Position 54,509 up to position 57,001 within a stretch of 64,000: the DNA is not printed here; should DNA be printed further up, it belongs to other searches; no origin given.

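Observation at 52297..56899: Compact PHP-hydrolase / activase / short glycyl-radical-enzyme operon of unassigned chemistry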

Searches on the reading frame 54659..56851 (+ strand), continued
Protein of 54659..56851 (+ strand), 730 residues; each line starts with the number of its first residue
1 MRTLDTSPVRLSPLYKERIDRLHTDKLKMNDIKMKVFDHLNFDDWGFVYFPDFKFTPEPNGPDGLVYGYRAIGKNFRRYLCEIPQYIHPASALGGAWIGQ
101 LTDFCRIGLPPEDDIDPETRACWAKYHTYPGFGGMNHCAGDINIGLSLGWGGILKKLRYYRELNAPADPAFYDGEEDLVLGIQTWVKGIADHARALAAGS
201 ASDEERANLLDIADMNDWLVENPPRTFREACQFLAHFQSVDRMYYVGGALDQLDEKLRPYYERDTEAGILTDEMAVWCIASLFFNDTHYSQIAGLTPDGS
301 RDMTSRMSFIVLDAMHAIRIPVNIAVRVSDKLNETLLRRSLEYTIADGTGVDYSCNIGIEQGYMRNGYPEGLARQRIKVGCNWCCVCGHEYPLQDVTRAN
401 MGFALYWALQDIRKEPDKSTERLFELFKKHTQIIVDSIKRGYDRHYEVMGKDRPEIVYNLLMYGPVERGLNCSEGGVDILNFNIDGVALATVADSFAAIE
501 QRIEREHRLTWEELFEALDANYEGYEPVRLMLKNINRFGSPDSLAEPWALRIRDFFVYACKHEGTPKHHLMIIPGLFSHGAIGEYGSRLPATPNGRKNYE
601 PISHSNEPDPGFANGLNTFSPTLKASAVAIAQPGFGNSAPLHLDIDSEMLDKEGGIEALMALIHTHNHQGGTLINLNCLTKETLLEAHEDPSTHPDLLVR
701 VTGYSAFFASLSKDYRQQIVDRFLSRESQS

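Call 41: search_solved_structures(query=A1, max_evalue=1e-50, show_alignments=5)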
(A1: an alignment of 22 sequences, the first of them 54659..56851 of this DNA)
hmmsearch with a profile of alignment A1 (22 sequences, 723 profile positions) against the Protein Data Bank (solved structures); distinct sequences matched with E-value up to 1e-50: 9.
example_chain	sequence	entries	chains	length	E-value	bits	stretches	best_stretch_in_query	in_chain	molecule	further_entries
9f3w_A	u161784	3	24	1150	1.3e-61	211.9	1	161-719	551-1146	Choline trimethylamine-lyase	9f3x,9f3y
8yjo_A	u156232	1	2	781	2.3e-55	191.3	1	98-717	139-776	Probable dehydratase PflD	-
6vxc_A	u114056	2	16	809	9.2e-55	189.3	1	184-717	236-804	Trans-4-hydroxy-L-proline dehydratase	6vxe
5i2a_A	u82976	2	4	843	1.4e-52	182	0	113-518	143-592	Diol-dehydratase | Diol dehydratase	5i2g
1r8w_A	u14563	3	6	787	8.6e-52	179.5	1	129-717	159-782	glycerol dehydratase | B12-independent glycerol dehydratase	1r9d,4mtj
5a0z_A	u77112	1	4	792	8.8e-52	179.4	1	161-719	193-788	CHOLINE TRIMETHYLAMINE LYASE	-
5a0u_A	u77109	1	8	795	8.9e-52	179.4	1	161-719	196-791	CHOLINE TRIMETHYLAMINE LYASE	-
8id0_A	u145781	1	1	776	7.7e-51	176.3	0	98-718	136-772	formate C-acetyltransferase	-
6lon_B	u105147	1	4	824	8.1e-51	176.2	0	175-717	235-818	PFL2/glycerol dehydratase family glycyl radical enzyme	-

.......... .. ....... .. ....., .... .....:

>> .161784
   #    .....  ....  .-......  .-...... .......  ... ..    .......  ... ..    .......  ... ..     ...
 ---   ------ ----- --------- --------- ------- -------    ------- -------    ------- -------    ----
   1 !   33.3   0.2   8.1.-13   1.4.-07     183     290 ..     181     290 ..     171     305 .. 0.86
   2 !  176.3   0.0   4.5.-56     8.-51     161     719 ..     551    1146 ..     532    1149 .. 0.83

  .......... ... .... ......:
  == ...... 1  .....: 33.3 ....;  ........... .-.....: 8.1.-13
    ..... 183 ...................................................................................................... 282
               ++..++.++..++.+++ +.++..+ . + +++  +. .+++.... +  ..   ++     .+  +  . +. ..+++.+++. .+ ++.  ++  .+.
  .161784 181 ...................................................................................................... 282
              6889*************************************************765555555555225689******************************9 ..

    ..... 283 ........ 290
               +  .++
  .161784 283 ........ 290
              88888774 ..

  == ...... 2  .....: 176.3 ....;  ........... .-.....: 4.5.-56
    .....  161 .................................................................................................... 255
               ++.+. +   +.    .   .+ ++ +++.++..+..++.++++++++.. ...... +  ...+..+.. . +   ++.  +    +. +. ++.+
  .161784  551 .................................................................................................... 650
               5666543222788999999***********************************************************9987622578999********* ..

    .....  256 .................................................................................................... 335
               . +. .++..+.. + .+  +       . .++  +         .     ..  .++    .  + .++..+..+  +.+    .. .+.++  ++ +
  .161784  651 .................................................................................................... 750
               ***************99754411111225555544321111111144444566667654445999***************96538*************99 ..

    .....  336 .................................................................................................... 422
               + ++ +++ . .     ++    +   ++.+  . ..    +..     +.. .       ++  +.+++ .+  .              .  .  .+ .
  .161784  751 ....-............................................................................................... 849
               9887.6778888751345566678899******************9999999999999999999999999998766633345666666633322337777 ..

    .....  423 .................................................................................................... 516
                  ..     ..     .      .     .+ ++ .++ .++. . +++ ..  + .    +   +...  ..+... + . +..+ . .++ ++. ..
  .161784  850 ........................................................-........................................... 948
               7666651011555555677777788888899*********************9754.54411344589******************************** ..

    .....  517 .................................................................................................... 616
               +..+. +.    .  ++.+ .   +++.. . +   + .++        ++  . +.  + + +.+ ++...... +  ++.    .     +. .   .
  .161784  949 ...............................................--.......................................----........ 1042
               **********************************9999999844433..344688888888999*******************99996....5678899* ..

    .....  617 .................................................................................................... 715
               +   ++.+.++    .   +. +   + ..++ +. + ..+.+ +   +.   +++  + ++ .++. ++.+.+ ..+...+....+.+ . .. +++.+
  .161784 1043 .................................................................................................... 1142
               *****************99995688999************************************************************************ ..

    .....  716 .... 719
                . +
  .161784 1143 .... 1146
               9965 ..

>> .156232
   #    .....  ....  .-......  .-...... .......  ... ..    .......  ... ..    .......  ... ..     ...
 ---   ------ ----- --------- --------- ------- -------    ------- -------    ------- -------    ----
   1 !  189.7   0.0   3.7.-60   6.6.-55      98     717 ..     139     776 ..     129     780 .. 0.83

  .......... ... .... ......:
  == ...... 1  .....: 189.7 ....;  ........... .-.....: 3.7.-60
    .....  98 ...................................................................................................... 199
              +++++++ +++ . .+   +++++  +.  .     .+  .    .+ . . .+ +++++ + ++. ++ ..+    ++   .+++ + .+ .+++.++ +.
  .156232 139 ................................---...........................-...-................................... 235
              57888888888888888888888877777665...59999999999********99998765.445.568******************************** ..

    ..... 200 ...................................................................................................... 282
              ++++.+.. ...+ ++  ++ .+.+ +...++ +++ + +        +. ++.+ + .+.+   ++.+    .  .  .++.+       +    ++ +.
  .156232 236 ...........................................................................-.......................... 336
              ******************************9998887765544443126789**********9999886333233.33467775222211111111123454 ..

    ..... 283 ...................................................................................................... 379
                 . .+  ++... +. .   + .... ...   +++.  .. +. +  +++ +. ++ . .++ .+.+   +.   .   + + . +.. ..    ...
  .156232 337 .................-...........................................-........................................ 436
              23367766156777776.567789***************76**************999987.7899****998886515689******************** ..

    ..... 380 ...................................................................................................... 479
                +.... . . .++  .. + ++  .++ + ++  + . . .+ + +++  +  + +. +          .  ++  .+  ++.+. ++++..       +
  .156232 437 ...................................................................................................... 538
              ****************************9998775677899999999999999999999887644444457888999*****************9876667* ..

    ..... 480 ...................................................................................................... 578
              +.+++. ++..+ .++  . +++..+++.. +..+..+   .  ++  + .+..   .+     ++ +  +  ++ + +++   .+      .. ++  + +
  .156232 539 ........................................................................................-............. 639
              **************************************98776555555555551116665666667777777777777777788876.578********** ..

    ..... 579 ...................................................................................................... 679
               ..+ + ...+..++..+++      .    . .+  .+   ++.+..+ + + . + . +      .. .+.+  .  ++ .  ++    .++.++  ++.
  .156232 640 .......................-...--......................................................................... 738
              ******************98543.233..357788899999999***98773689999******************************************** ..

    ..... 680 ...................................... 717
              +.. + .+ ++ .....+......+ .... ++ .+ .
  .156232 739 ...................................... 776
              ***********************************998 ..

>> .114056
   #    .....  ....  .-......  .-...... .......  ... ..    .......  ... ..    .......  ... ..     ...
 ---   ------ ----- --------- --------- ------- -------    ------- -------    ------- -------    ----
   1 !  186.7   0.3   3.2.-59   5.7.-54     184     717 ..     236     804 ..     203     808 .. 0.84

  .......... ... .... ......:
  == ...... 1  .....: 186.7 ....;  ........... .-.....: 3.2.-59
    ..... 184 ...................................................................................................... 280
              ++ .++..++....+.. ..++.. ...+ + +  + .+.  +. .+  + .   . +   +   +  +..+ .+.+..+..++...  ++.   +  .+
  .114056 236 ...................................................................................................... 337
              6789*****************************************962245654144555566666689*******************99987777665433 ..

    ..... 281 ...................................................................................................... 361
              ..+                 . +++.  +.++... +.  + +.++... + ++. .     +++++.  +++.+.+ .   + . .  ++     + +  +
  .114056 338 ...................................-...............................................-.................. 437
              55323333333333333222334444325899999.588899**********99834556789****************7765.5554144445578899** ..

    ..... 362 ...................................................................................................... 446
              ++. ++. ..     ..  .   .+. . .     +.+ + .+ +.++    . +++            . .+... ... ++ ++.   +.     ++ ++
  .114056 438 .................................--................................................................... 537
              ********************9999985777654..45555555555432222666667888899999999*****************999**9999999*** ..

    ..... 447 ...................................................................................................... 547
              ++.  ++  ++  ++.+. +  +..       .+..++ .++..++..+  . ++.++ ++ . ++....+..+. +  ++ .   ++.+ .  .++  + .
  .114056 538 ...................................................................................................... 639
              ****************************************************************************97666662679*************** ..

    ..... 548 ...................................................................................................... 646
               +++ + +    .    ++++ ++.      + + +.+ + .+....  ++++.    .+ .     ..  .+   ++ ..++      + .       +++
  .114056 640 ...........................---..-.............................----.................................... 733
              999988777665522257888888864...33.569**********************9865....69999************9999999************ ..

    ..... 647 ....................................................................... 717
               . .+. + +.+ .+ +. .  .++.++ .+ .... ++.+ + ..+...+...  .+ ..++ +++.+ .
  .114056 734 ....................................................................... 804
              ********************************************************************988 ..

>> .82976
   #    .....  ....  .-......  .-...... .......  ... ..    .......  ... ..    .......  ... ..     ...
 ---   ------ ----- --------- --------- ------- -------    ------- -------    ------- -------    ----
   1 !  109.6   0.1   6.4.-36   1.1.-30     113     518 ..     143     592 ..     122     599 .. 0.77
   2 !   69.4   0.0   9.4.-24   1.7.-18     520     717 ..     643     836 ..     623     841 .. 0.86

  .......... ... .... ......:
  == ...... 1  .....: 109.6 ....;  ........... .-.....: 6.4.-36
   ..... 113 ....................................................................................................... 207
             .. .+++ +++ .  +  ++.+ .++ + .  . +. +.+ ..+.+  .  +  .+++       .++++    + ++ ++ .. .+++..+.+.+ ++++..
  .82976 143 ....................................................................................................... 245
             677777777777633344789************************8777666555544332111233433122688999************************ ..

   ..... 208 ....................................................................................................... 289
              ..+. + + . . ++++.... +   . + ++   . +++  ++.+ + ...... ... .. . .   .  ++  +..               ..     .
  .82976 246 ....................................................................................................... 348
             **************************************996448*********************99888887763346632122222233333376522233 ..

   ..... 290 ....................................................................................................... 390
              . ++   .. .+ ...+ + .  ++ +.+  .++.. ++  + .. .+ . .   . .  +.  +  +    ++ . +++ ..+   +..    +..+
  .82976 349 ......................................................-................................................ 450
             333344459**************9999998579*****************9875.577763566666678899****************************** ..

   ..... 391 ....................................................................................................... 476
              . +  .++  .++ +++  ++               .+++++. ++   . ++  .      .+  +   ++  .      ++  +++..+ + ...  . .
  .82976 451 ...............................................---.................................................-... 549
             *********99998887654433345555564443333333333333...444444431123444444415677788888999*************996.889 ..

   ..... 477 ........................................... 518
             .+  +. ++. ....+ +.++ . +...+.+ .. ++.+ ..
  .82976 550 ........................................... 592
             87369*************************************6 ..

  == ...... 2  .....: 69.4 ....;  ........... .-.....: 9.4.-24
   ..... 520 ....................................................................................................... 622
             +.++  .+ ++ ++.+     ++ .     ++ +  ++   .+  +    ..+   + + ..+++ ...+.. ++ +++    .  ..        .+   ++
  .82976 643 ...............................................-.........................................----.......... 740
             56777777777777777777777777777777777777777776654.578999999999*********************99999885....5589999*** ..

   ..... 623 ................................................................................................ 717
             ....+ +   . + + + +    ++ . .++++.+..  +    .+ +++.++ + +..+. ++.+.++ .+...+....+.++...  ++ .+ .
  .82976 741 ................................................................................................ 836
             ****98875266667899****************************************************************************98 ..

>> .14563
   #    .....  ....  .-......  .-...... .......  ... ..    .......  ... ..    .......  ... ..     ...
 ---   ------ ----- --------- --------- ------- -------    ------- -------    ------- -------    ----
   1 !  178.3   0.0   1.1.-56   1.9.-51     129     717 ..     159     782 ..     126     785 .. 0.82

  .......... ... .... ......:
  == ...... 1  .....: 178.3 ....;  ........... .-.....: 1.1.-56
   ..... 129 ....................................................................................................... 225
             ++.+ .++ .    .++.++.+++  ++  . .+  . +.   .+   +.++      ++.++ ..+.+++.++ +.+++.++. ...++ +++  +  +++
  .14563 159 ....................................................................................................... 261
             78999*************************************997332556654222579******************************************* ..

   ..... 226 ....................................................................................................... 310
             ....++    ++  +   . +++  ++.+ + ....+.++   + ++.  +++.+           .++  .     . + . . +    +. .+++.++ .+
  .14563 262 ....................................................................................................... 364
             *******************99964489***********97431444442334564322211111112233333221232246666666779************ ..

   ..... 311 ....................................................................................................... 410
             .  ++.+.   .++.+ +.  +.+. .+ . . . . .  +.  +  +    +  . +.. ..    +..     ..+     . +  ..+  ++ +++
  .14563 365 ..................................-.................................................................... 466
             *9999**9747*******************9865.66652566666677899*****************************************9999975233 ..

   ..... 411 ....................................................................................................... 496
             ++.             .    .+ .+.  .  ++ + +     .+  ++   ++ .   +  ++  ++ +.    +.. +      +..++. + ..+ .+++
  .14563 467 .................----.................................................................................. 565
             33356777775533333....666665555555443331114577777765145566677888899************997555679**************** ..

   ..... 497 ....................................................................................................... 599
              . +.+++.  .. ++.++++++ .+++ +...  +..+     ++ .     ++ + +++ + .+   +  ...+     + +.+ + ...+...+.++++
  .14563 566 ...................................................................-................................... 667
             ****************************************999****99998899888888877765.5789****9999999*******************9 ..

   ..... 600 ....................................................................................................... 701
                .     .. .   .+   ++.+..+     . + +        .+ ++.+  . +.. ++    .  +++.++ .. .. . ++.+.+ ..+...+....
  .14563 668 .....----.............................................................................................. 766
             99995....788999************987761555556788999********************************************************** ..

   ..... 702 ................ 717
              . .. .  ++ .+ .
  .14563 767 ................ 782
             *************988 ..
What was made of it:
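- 55796..55807 (+): Cys loop G380-C381-N382-W383: the thiyl-radical cysteine, with Trp where eliminases and isomerases have the catalytic Glu. Profile alignments place GCNW opposite GCVE of CutC, PflD, HypD, PD and GD (call 41).
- On PFL-like glycyl radical enzyme superfamily (IPR004184): C381 aligns with CutC C489, GD C433 and the corresponding HypD, PD and PflD cysteines (call 41).
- Closest known: GRE 1,2-eliminases. Same: His137 matches GD His164 and Asp395 matches GD Asp447 (call 41).
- His137 and Asp395 match GD His164 and Asp447 (call 41). GD His281 and Ser282 are replaced by Gly248 and Ala249 (call 41).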
